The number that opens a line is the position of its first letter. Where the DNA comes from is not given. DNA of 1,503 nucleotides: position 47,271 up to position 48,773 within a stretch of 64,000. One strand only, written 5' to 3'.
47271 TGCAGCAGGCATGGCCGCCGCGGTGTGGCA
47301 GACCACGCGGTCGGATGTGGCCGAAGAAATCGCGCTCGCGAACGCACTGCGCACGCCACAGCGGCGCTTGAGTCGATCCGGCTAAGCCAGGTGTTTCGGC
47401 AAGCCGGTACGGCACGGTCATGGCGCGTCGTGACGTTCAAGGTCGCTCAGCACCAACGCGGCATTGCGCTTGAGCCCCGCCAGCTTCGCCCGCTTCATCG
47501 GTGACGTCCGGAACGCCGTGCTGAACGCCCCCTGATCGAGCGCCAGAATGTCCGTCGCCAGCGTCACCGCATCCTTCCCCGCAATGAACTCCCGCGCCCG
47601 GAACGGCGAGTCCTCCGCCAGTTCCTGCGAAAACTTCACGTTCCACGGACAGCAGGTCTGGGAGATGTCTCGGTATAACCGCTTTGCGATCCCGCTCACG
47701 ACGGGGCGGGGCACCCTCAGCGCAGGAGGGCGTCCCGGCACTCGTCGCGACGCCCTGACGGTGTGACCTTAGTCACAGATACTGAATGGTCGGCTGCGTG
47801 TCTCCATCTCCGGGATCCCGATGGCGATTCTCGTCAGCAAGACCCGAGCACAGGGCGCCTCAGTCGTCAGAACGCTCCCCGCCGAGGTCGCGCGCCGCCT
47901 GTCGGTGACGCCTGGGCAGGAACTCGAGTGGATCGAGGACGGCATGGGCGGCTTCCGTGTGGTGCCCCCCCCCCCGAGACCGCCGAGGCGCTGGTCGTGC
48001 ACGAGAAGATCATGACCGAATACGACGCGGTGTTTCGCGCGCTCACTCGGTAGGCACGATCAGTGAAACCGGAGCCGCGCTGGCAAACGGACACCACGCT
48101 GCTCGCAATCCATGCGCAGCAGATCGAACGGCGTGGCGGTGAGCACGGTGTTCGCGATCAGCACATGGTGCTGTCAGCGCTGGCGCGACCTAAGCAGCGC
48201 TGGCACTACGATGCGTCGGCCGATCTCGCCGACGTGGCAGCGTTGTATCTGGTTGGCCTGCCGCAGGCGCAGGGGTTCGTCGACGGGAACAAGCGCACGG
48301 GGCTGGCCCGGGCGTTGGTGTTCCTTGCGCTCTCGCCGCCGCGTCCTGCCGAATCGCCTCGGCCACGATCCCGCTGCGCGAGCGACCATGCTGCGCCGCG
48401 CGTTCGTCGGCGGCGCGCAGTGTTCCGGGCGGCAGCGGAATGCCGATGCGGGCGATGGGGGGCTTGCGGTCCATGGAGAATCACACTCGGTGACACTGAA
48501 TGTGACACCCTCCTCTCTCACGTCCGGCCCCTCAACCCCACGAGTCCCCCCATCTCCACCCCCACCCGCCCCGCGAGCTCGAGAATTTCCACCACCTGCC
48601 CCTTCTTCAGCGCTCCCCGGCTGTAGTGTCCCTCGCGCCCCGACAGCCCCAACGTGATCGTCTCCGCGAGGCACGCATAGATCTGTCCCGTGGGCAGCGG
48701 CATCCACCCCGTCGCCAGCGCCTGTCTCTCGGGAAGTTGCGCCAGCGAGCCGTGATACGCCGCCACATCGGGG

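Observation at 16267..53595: Seven same-orientation copies of a QueG-derived repeat (up to ~265 bp) divide 37 kb into cassette-like blocks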

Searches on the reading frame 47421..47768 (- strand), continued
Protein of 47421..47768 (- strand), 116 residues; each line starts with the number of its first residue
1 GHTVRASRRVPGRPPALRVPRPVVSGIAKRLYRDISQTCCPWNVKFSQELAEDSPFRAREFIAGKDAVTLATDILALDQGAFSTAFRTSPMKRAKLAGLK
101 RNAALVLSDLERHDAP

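Call 40: find_encoding_contigs(protein=P0004, flank=10000, max_places=2)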
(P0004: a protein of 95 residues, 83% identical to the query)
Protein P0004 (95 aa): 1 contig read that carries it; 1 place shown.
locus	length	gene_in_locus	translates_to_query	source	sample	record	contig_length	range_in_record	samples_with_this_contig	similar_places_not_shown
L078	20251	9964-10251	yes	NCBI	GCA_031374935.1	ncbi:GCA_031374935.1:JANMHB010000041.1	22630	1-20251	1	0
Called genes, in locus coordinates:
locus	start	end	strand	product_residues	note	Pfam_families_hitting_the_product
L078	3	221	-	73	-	?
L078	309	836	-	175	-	PF19502:DUF6036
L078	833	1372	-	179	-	PF01381:HTH_3, PF13560:HTH_31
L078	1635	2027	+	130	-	PF13646:HEAT_2, PF02985:HEAT (faint)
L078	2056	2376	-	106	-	-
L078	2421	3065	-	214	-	-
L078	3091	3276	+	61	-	-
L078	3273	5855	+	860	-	PF03704:BTAD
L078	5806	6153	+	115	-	PF13711:DUF4160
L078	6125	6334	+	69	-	PF10387:DUF2442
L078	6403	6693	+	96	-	-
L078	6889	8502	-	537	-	-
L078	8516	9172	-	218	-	PF00069:Pkinase, PF01636:APH (faint), PF07714:PK_Tyr_Ser-Thr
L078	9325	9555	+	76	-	PF04014:MazE_antitoxin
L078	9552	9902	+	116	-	PF02452:PemK_toxin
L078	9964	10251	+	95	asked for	-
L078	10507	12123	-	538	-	PF07519:Tannase, PF19878:DUF6351 (weak), PF07519:Tannase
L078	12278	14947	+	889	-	PF00069:Pkinase, PF07714:PK_Tyr_Ser-Thr, PF07676:PD40 (faint), PF26550:Tricorn_2nd (faint), PF26549:Tricorn_N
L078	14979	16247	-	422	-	PF13173:AAA_14, PF13635:DUF4143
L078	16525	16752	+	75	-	-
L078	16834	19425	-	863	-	PF00069:Pkinase, PF03109:ABC1 (faint), PF07714:PK_Tyr_Ser-Thr, PF07676:PD40 (faint), PF26550:Tricorn_2nd (faint), PF26549:Tricorn_N (weak)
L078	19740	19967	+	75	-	-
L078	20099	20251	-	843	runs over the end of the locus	?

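Call 41: search_protein_families(library=pfam, proteins=[L045:7233-8678:+, L050:5351-7795:-, L034:9051-9308:+, L045:4827-6068:-, L034:6231-7154:+, L010:1940-2665:-, L017:15874-16827:+, L036:3-845:+, L057:2425-2994:-, L031:7252-8211:-], max_evalue=0.001)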
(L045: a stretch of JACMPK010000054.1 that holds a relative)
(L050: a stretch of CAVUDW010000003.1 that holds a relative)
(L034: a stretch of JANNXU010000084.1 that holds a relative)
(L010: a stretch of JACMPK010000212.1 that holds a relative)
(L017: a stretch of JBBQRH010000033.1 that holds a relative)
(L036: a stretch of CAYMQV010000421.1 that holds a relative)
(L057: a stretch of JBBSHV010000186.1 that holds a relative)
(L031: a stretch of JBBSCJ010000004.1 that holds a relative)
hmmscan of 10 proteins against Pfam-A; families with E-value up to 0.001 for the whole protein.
L045:7233-8678:+ (482 aa): 1 family
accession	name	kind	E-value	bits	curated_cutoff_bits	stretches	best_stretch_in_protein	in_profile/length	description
PF01663.27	Phosphodiest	-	4.1e-26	92.8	23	1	29-286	1-241/342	Type I phosphodiesterase / nucleotide pyrophosphatase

L050:5351-7795:- (815 aa): 2 families
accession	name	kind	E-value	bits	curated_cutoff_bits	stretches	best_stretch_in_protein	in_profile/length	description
PF03641.19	Lysine_decarbox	-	9.1e-32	110.4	27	1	669-798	1-130/131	Possible lysine decarboxylase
PF18306.6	LDcluster4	-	7.5e-14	52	26.3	1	628-741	4-115/151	SLOG cluster4 family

L034:9051-9308:+ (86 aa): 0 families

L045:4827-6068:- (414 aa): 1 family
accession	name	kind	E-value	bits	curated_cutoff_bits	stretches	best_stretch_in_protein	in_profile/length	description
PF01266.30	DAO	-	7.1e-36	124.9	27.9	1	77-407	1-351/353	FAD dependent oxidoreductase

L034:6231-7154:+ (308 aa): 1 family
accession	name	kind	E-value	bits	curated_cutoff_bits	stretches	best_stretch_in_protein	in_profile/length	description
PF04402.19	SIMPL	-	5e-23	82.9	25.2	1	104-305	1-205/205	Protein of unknown function (DUF541)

L010:1940-2665:- (242 aa): 3 families
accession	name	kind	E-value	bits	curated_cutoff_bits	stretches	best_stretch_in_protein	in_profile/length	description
PF13560.12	HTH_31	-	1.8e-11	44.6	27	1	69-121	8-61/64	Helix-turn-helix domain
PF01381.28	HTH_3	-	4e-07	30.4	23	1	70-119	4-53/55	Helix-turn-helix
PF12844.13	HTH_19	-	0.0002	21.6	30.2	1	74-117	11-54/64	Helix-turn-helix domain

L017:15874-16827:+ (318 aa): 1 family
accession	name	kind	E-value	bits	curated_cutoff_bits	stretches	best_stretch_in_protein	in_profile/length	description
PF04014.23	MazE_antitoxin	-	0.00038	20.8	24.7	1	199-230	1-32/48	Antidote-toxin recognition MazE, bacterial antitoxin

L036:3-845:+ (281 aa): 0 families

L057:2425-2994:- (190 aa): 3 families
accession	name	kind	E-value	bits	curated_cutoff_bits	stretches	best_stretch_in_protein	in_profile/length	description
PF13404.12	HTH_AsnC-type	-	8.6e-06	25.9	27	1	34-60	15-41/42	AsnC-type helix-turn-helix domain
PF13412.12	HTH_24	-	1.5e-05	24.9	21.9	1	23-66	4-47/48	Winged helix-turn-helix DNA-binding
PF22451.2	NirdL-like_HTH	-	0.00027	20.9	27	1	37-67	17-47/47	Siroheme decarboxylase NirDL-like HTH domain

L031:7252-8211:- (320 aa): 0 families

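Call 44: find_related_loci(query=window:47421-47708:-, collection=viral_contigs, flank=10000)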
Query seq(96 aa) (96 aa) in viral_contigs; peptide patterns used: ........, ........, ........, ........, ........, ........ (x = any residue, [..] = any of these).
19 stretches matched a pattern, but none encodes a relative of the query by tblastn (E <= 1e-3).

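Call 67: predict_structure(alignment_id=A4)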
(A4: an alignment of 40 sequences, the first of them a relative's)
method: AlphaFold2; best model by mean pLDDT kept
length: 107 residues; sequences in the alignment: 40
mean_pLDDT: 60.4   pTM: 0.52
mean pLDDT of the five models: 60.4, 58.9, 57.2, 56.0, 52.4
residues with pLDDT >= 90: 0; 70-90: 40; 50-70: 35; < 50: 32
segments of 3 or more residues with pLDDT < 50: 1-16, 29-40
pLDDT, mean of each block of 10 residues (from residue 1): 39 46 55 42 51 67 77 72 76 77 62
secondary structure, 60 per line:
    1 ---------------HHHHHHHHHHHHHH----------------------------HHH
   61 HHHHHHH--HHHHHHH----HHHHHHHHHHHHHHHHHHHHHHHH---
elements in order: H16-29 H58-67 H70-76 H81-104

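Call 71: search_protein_representatives(alignment_id=A4)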
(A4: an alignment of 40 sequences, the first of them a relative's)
Query: 40 sequences, 95 profile positions. Proteins with E-value up to 0.001 (for the whole library): 1109; up to 1e-10: 351; up to 1e-30: 20. The best 150 are listed.
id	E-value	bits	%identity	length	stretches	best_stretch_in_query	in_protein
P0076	1.5e-47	175.6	-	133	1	1-92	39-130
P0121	1.2e-45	169.5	-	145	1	2-90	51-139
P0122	1.3e-44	166.3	-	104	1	10-93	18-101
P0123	1.6e-42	159.5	-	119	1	1-93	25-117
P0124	8.7e-42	157.2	-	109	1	6-93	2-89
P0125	4.1e-40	151.8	-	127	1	3-94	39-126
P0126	6.0e-38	144.9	-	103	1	6-82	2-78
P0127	8.0e-38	144.5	-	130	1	2-92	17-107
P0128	5.6e-35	135.3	-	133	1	2-93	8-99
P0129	3.6e-34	132.8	-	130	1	1-92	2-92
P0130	3.8e-34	132.7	-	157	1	1-93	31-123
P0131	2.0e-33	130.4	-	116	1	16-92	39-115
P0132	1.8e-32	127.3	-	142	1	7-93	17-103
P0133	2.0e-32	127.1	-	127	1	1-87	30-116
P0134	2.3e-32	127.0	-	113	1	2-84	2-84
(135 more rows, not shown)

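Call 75: find_related_loci(query=A4, collection=metagenome_contigs, flank=10000)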
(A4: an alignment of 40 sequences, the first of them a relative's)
Query A4 (107 aa) in metagenome_contigs; peptide patterns used: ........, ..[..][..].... (x = any residue, [..] = any of these).
600 stretches matched a pattern (row limit reached: there are more); 468 encode a relative of the query (tblastn E <= 1e-3); the best 80 are kept; 80 distinct loci.
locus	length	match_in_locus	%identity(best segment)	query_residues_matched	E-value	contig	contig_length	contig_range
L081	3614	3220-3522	71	1-101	5e-45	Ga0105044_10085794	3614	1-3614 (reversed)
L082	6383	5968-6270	73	3-105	4e-44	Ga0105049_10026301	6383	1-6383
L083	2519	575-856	76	7-100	7e-43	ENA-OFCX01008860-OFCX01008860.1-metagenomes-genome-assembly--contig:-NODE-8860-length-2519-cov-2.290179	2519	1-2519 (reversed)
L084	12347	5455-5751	72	9-107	5e-43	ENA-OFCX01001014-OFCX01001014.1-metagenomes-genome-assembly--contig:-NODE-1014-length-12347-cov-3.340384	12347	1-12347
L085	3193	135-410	78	10-101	5e-43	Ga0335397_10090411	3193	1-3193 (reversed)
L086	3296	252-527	77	10-101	1e-42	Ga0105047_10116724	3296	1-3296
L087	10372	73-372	73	1-100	1e-42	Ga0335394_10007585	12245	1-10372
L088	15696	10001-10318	69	2-105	6e-42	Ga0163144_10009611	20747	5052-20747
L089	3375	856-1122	78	10-98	8e-42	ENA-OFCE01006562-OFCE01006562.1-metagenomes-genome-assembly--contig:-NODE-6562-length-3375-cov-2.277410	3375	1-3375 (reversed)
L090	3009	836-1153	69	2-105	6e-42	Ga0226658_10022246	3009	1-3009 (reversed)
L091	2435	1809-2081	77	10-100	6e-42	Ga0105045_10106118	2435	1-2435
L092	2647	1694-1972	76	8-100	1e-41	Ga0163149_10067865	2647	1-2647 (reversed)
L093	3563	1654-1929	75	9-100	2e-41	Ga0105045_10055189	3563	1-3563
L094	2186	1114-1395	73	12-105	3e-41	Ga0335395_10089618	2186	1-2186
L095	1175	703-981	74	8-100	1e-42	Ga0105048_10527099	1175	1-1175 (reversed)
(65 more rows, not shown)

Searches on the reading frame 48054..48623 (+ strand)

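Call 10: search_protein_families(library=pfam, proteins=[window:48054-48623:+], max_evalue=0.01)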
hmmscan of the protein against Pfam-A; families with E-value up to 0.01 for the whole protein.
window:48054-48623:+ (190 aa): 1 family
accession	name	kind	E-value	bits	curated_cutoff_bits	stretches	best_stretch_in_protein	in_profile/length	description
PF02661.23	Fic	-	2e-12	48.2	24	1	13-91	4-93/93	Fic/DOC family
